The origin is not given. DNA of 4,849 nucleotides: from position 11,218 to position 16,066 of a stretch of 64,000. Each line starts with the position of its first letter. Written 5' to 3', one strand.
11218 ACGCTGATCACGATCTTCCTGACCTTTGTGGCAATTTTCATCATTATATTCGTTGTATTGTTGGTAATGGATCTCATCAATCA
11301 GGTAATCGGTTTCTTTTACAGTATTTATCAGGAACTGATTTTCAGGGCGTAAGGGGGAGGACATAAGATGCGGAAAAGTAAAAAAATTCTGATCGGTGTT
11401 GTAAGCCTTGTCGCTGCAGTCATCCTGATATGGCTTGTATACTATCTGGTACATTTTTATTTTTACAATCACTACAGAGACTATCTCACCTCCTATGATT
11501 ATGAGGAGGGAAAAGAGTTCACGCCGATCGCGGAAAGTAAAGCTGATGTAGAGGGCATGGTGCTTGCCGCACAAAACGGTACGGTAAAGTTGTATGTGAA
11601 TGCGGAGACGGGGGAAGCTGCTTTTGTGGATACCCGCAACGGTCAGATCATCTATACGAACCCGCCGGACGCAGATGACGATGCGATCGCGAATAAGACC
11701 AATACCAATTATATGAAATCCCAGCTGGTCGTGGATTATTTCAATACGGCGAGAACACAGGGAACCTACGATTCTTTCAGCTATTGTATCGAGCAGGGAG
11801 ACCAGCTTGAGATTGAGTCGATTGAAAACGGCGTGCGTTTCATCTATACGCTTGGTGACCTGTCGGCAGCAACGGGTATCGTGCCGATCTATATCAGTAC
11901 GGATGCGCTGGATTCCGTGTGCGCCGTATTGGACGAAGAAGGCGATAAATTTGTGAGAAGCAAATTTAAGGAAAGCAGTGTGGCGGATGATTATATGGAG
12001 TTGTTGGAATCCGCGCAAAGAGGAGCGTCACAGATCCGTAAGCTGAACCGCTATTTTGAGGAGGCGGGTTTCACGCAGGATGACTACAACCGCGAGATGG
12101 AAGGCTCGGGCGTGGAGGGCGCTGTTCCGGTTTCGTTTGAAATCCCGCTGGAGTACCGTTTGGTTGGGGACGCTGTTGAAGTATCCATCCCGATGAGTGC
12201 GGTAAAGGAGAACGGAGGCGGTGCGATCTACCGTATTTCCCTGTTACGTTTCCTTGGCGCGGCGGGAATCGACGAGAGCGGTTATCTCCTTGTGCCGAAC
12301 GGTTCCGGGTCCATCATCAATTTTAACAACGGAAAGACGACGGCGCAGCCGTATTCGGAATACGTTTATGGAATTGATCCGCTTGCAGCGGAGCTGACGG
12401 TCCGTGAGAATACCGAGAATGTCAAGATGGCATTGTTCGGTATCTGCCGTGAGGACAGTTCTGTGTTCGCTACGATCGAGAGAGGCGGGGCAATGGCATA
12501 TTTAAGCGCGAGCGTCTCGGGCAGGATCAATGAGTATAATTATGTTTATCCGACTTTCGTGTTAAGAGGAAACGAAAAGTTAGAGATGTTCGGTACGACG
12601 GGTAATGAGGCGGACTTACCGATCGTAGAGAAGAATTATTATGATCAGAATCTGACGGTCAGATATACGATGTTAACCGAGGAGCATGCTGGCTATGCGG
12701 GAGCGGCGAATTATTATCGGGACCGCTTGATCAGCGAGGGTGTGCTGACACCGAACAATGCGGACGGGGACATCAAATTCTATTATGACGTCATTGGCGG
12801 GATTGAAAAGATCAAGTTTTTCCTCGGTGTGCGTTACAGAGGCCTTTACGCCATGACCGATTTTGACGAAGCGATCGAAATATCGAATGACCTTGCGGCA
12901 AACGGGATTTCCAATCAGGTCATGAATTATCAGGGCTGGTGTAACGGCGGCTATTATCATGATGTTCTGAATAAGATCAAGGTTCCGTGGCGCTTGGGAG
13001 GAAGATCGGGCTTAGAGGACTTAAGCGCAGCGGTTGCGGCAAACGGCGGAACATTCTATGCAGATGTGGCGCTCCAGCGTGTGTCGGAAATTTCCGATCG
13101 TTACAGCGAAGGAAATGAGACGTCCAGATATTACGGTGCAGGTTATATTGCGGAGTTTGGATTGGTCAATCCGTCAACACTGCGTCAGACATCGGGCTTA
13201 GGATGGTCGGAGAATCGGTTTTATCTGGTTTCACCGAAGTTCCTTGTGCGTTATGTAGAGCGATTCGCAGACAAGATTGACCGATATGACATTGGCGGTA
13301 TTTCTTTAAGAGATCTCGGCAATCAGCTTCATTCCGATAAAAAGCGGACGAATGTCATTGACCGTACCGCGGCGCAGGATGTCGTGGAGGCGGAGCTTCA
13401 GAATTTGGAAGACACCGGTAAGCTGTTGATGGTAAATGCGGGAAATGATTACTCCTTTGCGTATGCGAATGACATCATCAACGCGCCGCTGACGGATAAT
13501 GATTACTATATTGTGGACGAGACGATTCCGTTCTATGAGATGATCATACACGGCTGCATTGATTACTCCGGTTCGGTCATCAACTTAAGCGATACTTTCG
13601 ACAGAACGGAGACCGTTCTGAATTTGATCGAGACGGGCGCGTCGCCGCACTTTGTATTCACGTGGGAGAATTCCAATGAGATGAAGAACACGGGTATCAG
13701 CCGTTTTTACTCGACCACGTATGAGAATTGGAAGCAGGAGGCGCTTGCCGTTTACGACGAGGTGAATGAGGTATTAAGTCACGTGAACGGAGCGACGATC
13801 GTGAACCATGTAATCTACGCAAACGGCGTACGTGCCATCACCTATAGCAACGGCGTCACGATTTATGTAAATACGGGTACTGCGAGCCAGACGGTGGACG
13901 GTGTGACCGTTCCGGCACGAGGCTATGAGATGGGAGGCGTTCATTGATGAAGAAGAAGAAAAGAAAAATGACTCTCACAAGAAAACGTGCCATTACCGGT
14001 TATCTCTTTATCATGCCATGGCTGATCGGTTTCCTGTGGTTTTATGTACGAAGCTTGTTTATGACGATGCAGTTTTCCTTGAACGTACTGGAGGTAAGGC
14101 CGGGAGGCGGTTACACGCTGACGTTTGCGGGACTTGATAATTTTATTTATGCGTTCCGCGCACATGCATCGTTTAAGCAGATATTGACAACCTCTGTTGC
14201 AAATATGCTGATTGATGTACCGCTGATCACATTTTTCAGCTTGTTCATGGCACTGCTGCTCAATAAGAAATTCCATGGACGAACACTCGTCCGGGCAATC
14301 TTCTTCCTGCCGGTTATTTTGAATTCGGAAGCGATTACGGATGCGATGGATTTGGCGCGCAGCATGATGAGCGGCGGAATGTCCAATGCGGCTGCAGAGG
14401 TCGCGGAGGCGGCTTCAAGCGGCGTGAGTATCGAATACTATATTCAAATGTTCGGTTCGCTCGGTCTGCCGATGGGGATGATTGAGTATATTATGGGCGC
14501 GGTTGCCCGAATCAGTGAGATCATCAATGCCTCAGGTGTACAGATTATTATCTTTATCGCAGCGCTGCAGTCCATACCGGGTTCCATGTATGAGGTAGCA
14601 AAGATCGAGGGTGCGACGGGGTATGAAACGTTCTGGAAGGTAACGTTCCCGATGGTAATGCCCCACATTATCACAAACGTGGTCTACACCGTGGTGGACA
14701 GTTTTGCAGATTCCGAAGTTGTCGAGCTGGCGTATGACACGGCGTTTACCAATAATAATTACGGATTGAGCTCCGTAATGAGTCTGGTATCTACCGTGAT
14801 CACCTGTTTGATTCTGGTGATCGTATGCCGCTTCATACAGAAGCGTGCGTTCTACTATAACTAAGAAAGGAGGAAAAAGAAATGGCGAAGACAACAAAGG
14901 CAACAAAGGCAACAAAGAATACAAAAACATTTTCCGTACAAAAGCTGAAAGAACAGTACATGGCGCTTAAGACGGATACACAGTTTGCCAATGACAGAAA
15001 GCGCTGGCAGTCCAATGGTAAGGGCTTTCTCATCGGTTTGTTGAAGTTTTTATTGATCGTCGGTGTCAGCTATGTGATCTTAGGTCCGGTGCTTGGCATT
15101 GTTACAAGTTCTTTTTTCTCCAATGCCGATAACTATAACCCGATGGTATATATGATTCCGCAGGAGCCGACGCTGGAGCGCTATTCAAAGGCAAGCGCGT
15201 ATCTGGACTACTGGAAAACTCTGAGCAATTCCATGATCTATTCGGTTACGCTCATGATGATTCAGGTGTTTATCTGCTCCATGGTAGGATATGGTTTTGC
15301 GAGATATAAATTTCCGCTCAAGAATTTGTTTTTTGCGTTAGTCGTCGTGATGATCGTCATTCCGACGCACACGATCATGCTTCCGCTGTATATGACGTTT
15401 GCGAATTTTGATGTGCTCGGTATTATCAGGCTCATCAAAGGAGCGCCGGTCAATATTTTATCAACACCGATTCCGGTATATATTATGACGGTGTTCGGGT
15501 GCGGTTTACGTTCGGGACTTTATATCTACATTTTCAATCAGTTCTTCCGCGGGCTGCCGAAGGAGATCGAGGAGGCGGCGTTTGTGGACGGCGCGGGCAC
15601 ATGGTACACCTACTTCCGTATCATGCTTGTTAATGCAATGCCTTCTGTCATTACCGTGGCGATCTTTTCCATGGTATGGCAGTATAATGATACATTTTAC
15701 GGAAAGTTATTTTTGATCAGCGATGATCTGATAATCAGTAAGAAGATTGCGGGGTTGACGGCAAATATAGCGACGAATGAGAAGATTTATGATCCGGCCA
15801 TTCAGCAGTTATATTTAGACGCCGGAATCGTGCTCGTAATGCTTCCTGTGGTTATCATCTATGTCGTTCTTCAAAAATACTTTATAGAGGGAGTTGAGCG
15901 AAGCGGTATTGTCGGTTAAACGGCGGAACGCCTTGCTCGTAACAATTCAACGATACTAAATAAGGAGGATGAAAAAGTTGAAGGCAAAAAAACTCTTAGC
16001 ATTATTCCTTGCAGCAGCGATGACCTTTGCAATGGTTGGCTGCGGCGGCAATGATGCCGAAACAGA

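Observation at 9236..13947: Translationally coupled NHL-propeller / Yip1 / ~860-aa unknown-protein trio between two sugar ABC importers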

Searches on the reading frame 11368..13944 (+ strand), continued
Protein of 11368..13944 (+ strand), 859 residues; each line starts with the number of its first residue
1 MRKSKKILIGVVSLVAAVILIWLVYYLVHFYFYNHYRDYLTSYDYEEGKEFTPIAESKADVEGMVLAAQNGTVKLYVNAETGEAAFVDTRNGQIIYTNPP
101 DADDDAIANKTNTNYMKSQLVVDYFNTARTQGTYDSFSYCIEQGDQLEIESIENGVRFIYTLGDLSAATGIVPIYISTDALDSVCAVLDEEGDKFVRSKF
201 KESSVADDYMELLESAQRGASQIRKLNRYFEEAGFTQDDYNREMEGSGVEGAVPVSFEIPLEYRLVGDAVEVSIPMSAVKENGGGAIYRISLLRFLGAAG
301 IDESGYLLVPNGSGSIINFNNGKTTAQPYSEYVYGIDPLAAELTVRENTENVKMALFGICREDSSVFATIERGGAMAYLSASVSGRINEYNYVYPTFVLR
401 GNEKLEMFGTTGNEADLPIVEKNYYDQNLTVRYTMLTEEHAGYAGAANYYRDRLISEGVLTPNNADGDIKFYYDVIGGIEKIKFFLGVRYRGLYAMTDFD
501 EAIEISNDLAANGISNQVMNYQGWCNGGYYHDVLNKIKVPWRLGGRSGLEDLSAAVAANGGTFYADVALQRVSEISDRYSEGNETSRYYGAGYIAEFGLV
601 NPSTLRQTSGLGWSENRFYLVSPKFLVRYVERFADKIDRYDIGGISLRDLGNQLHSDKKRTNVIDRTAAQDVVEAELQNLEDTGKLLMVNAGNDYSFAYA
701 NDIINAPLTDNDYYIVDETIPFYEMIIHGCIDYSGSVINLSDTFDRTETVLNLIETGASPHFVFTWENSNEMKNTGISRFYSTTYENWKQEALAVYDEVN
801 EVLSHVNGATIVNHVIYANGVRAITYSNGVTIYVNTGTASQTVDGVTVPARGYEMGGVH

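Call 81: fold_search(model_id=the predicted structure, library=pdb)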
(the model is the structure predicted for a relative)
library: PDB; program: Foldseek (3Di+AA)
matches with E <= 10: 1242; with E <= 0.001: 295
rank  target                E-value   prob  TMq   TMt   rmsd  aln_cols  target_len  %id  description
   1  8j72_B                5.9e-18  1.00  0.31  0.76   5.6       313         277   21  Crystal structure of mammalian Trim71 in complex with lncRNA Trincr1 (released 2024-03-06)
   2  6fq3_A                8.4e-18  1.00  0.33  0.60  11.2       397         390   17  Crystal structure of Danio rerio Lin41 filamin-NHL domains in complex with lin-29A 5'UTR 13mer RNA (released 2018-05-09)
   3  8j72_A                9.3e-18  1.00  0.31  0.78   4.7       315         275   20  Crystal structure of mammalian Trim71 in complex with lncRNA Trincr1 (released 2024-03-06)
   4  6xg7                  2.2e-17  1.00  0.31  0.75   5.8       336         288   21  1.3 A Resolution Structure of the of the NHL Repeat Region of D. melanogaster Thin (released 2020-12-16)
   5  9jur                  3.0e-17  1.00  0.30  0.75   6.6       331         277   20  Crystal Structure of NHL domain of human E3 ubiquitin-protein ligase TRIM71 (released 2025-04-30)
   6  7qrx_A                2.1e-16  1.00  0.31  0.76   6.2       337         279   20  Crystal structure of NHL domain of TRIM71 (released 2022-05-04)
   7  6fpt_B                3.0e-16  1.00  0.31  0.57   5.9       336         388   20  Crystal structure of Danio rerio Lin41 filamin-NHL domains (released 2018-05-09)
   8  6d69                  6.7e-16  1.00  0.34  0.79   4.7       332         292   21  Crystal Structure of the NHL Repeat Region of D. melanogaster Thin (released 2019-04-24)
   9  6fpt_A                9.0e-16  1.00  0.31  0.56   5.9       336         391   20  Crystal structure of Danio rerio Lin41 filamin-NHL domains (released 2018-05-09)
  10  1q7f_B                1.2e-13  1.00  0.31  0.75   5.4       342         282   15  Brain Tumor NHL domain (released 2003-10-21)
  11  4zlr_A                3.7e-13  1.00  0.30  0.75   5.6       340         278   17  Structure of the Brat-NHL domain bound to consensus RNA motif (released 2015-11-11)
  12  7qrv_D                5.3e-13  1.00  0.32  0.77   5.4       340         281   19  Crystal structure of NHL domain of TRIM2 (full C-terminal) (released 2022-05-04)
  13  7qrv_A                5.9e-13  1.00  0.30  0.74   4.4       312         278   20  Crystal structure of NHL domain of TRIM2 (full C-terminal) (released 2022-05-04)
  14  7qrv_B                1.5e-12  1.00  0.32  0.78   5.4       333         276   19  Crystal structure of NHL domain of TRIM2 (full C-terminal) (released 2022-05-04)
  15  7djm                  1.9e-12  1.00  0.31  0.47   7.7       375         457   16  Structure of four truncated and mutated forms of quenching protein (released 2022-06-08)
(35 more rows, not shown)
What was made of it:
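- On NHL-repeat beta-propeller (PF01436): It matches TRIM71, Brat and TRIM2 NHL domains at 1e-18 to 1e-12 (call 81).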

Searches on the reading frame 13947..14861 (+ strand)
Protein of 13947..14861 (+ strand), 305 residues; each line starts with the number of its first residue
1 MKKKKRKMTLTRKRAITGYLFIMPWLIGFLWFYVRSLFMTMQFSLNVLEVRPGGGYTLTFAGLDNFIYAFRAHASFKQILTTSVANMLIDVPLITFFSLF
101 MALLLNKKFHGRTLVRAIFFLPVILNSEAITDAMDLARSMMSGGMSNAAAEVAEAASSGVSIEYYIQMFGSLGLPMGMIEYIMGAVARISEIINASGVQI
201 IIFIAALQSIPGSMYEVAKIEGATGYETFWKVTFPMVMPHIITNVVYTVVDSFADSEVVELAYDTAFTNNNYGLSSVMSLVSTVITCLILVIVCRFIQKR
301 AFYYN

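Call 8: search_protein_families(library=pfam, proteins=[window:13947-14861:+], max_evalue=0.01)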
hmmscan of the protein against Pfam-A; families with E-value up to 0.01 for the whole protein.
window:13947-14861:+ (305 aa): 1 family
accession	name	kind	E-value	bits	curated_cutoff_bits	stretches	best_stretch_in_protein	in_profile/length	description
PF00528.27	BPD_transp_1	-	1.5e-08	35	26.4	1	188-294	57-170/184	Binding-protein-dependent transport system inner membrane component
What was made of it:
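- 13947..14864 (+): Permease B1 (305 aa), an invariant downstream partner of DUF5696. BPD_transp_1 1.5e-8 (call 8).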

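Call 70: search_protein_families(library=pfam, proteins=[window:13947-14861:+], max_evalue=1)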
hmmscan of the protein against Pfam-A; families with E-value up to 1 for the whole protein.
window:13947-14861:+ (305 aa): 1 family
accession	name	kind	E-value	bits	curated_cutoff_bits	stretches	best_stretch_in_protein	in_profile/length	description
PF00528.27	BPD_transp_1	-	1.5e-08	35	26.4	1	188-294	57-170/184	Binding-protein-dependent transport system inner membrane component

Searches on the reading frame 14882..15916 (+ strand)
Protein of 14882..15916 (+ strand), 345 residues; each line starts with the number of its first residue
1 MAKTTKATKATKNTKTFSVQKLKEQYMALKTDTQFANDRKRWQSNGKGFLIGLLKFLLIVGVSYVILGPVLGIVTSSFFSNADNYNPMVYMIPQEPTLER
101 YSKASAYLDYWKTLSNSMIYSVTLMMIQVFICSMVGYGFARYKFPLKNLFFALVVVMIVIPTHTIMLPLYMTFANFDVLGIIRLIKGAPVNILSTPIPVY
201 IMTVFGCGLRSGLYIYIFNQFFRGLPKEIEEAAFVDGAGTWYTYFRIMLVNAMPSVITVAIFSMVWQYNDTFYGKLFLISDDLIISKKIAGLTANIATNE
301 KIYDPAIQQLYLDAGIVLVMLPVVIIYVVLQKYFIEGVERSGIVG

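Call 8: search_protein_families(library=pfam, proteins=[window:14882-15916:+], max_evalue=0.01)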
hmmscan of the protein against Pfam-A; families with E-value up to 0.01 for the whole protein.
window:14882-15916:+ (345 aa): 1 family
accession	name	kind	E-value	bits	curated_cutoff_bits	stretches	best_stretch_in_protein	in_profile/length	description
PF00528.27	BPD_transp_1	-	3.4e-14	53.4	26.4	1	134-337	3-181/184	Binding-protein-dependent transport system inner membrane component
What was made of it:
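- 14882..15919 (+): Permease B2 (345 aa), an invariant downstream partner. BPD_transp_1 3.4e-14 (call 8).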

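Call 70: search_protein_families(library=pfam, proteins=[window:14882-15916:+], max_evalue=1)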
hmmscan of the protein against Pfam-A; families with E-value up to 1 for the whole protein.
window:14882-15916:+ (345 aa): 2 families
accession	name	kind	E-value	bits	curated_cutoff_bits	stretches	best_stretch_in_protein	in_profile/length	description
PF00528.27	BPD_transp_1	-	3.4e-14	53.4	26.4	1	134-337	3-181/184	Binding-protein-dependent transport system inner membrane component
PF05987.18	DUF898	-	0.061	12.9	28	1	238-263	7-32/336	Bacterial protein of unknown function (DUF898)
